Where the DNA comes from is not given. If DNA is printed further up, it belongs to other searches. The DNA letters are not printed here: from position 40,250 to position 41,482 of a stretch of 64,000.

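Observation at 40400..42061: Doc/Fic-fold protein with a Gln-for-His active-site substitution, operonic with an APH/choline-kinase-like kinase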

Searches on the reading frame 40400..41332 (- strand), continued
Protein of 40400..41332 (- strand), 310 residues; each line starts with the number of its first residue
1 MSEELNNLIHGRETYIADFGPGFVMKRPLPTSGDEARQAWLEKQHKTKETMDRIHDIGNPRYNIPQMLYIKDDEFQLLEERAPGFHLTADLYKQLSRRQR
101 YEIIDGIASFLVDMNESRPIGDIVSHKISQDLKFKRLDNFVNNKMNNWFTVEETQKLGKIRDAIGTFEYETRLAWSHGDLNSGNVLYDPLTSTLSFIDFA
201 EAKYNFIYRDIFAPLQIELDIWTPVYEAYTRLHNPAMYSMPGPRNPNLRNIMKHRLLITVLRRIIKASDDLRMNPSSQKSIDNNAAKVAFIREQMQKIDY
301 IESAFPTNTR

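Call 68: find_related_loci(query=A2, collection=metagenome_contigs, flank=4000)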
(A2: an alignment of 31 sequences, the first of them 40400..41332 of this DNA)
Query A2 (310 aa) in metagenome_contigs; peptide patterns used: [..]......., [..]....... (x = any residue, [..] = any of these).
307 stretches matched a pattern; 46 encode a relative of the query (tblastn E <= 1e-3); 46 distinct loci.
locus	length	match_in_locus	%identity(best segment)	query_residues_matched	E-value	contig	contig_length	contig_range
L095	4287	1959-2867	82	8-310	2e-180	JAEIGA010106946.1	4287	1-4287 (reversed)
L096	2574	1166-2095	73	1-310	6e-171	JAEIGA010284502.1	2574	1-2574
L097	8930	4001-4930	73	1-310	4e-156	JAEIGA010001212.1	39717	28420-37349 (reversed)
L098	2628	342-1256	70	1-305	7e-154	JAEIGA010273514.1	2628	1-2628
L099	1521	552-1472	65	1-307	5e-152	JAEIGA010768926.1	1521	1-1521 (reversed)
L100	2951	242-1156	66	1-305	2e-144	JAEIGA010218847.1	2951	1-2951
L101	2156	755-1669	65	1-305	3e-143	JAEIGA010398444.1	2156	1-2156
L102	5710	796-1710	64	1-305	2e-134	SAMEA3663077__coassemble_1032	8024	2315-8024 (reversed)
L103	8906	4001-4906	66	1-302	2e-133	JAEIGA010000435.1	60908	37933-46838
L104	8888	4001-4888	64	10-305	2e-131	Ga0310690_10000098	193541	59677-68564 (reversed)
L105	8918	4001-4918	61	1-305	9e-126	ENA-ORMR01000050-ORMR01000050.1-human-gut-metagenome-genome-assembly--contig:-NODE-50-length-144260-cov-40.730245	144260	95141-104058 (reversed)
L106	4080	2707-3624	60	1-305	8e-128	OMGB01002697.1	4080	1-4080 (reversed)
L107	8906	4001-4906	60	4-305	2e-125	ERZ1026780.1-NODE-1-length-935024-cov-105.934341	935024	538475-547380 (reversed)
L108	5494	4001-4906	60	4-305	2e-125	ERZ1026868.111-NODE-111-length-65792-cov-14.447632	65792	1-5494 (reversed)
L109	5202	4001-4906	60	4-305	3e-125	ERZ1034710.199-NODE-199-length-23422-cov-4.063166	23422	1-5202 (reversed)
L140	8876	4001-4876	37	10-298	1e-58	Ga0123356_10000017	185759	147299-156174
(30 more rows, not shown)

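Call 74: search_protein_families(library=pfam, proteins=[L095:813-1880:+, L140:2851-3903:+, L140:3917-4894:+, L140:1369-2367:-, L140:487-1365:-, L140:4905-5507:-, L140:5563-6111:-, L140:6581-7654:+, L140:7703-8599:+, L140:6147-6584:+], max_evalue=0.01)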
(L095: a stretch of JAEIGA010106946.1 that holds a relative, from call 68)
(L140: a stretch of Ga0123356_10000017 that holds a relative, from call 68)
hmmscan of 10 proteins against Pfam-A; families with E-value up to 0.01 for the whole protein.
L095:813-1880:+ (355 aa): 0 families

L140:2851-3903:+ (350 aa): 2 families
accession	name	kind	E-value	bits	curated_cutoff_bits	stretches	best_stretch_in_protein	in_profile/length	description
PF02800.25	Gp_dh_C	-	1.3e-64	217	24.4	1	173-329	1-158/158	Glyceraldehyde 3-phosphate dehydrogenase, C-terminal domain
PF00044.30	Gp_dh_N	-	2.2e-37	127.8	31.7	1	19-119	2-100/101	Glyceraldehyde 3-phosphate dehydrogenase, NAD binding domain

L140:3917-4894:+ (325 aa): 3 families
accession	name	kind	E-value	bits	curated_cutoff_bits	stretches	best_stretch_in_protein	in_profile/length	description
PF01636.29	APH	-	1.2e-10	42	23.2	1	98-238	71-211/239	Phosphotransferase enzyme family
PF01633.27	Choline_kinase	-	1.1e-05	25.4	29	1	173-233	136-200/300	Choline/ethanolamine kinase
PF19974.5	TCAD9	-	0.0031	17.2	40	1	191-232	293-333/429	Ternary complex associated domain 9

L140:1369-2367:- (332 aa): 1 family
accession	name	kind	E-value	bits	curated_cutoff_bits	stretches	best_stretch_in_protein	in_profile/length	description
PF13021.12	DUF3885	-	0.0071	16.9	23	0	24-141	48-154/189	Domain of unknown function (DUF3885)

L140:487-1365:- (292 aa): 0 families

L140:4905-5507:- (200 aa): 0 families

L140:5563-6111:- (182 aa): 7 families
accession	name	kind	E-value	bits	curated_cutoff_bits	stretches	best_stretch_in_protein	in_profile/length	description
PF03602.21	Cons_hypoth95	-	1.9e-34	119.3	24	1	5-177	1-180/182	Conserved hypothetical protein 95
PF05175.20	MTS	-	7.8e-06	26.1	23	1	37-134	22-119/170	Methyltransferase small domain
PF02086.21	MethyltransfD12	-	0.00044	20.5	22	0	92-127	155-187/253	D12 class N6 adenine-specific DNA methyltransferase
PF09445.16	Methyltransf_15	-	0.00059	19.9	22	1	49-126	4-82/165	RNA cap guanine-N2 methyltransferase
PF02475.24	TRM5-TYW2_MTfase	-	0.0017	18.8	28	1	43-108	35-99/164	TRM5/TYW2 methyltransferase domain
PF01170.24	UPF0020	-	0.0018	18.5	22.3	1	72-130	79-136/197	RMKL-like, methyltransferase domain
PF02005.22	TRM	-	0.0056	16.4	27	1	45-130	49-134/376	N2,N2-dimethylguanosine tRNA methyltransferase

L140:6581-7654:+ (357 aa): 2 families
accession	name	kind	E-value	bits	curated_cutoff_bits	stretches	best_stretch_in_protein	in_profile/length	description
PF03462.23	PCRF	-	1.9e-64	217.5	24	1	10-200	1-194/194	PCRF domain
PF00472.26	RF-1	-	1.1e-42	145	35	1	207-317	1-116/116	RF-1 domain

L140:7703-8599:+ (298 aa): 1 family
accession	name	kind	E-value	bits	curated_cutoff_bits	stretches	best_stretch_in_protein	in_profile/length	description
PF01636.29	APH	-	8.2e-16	58.9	23.2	1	30-229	5-209/239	Phosphotransferase enzyme family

L140:6147-6584:+ (145 aa): 4 families
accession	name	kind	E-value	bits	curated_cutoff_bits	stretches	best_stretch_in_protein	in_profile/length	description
PF14437.12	MafB19-deam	-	7.7e-33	113.8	27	1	1-145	6-142/142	MafB19-like deaminase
PF00383.29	dCMP_cyt_deam_1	-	1.1e-24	86.7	25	1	1-96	7-101/102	Cytidine and deoxycytidylate deaminase zinc-binding region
PF14439.12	Bd3614-deam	-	8e-09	35.9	38.5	1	21-100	11-93/113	Bd3614-like deaminase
PF18750.7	SNAD4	-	0.0015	19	27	1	42-86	27-72/130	Secreted Novel AID/APOBEC-like Deaminase 4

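Call 79: find_encoding_contigs(protein=P0270, flank=10000, max_places=2)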
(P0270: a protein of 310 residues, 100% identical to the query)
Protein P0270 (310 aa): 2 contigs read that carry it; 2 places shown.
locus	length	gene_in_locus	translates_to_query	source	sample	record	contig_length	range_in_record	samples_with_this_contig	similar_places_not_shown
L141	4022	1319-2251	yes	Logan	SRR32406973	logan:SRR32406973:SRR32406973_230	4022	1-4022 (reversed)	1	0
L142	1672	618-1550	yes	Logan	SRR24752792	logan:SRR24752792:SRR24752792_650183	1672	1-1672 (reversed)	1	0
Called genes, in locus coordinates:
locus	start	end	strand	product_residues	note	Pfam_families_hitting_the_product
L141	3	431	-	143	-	?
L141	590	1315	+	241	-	PF02661:Fic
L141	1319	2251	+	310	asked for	PF01636:APH, PF01633:Choline_kinase (weak), PF19974:TCAD9 (weak)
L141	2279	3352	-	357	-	PF11932:DUF3450 (faint), PF01551:Peptidase_M23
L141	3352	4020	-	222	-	?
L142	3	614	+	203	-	?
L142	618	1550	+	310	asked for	PF01636:APH, PF01633:Choline_kinase (weak), PF19974:TCAD9 (weak)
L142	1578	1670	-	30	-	?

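Call 83: search_solved_structures(query=A2, max_evalue=1, show_alignments=2)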
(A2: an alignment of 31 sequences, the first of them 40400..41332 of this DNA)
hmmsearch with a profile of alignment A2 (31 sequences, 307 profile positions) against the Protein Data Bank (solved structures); distinct sequences matched with E-value up to 1: 6.
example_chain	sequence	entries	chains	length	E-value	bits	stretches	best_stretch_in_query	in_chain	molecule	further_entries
6ch4_A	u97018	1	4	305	0.0002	24.2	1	60-210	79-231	Bifunctional AAC/APH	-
4rk6_A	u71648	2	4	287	0.0065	19.2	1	76-153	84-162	Glucose-resistance amylase regulator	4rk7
4q5e_A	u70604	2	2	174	0.03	17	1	175-212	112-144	Protein kinase OspG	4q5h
4bvu_A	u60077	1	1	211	0.043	16.5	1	176-211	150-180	PROTEIN KINASE OSPG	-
9x4g_B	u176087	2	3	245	0.18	14.5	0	40-86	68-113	non-specific serine/threonine protein kinase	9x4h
9av6_A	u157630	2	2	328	0.32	13.7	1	142-204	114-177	non-specific serine/threonine protein kinase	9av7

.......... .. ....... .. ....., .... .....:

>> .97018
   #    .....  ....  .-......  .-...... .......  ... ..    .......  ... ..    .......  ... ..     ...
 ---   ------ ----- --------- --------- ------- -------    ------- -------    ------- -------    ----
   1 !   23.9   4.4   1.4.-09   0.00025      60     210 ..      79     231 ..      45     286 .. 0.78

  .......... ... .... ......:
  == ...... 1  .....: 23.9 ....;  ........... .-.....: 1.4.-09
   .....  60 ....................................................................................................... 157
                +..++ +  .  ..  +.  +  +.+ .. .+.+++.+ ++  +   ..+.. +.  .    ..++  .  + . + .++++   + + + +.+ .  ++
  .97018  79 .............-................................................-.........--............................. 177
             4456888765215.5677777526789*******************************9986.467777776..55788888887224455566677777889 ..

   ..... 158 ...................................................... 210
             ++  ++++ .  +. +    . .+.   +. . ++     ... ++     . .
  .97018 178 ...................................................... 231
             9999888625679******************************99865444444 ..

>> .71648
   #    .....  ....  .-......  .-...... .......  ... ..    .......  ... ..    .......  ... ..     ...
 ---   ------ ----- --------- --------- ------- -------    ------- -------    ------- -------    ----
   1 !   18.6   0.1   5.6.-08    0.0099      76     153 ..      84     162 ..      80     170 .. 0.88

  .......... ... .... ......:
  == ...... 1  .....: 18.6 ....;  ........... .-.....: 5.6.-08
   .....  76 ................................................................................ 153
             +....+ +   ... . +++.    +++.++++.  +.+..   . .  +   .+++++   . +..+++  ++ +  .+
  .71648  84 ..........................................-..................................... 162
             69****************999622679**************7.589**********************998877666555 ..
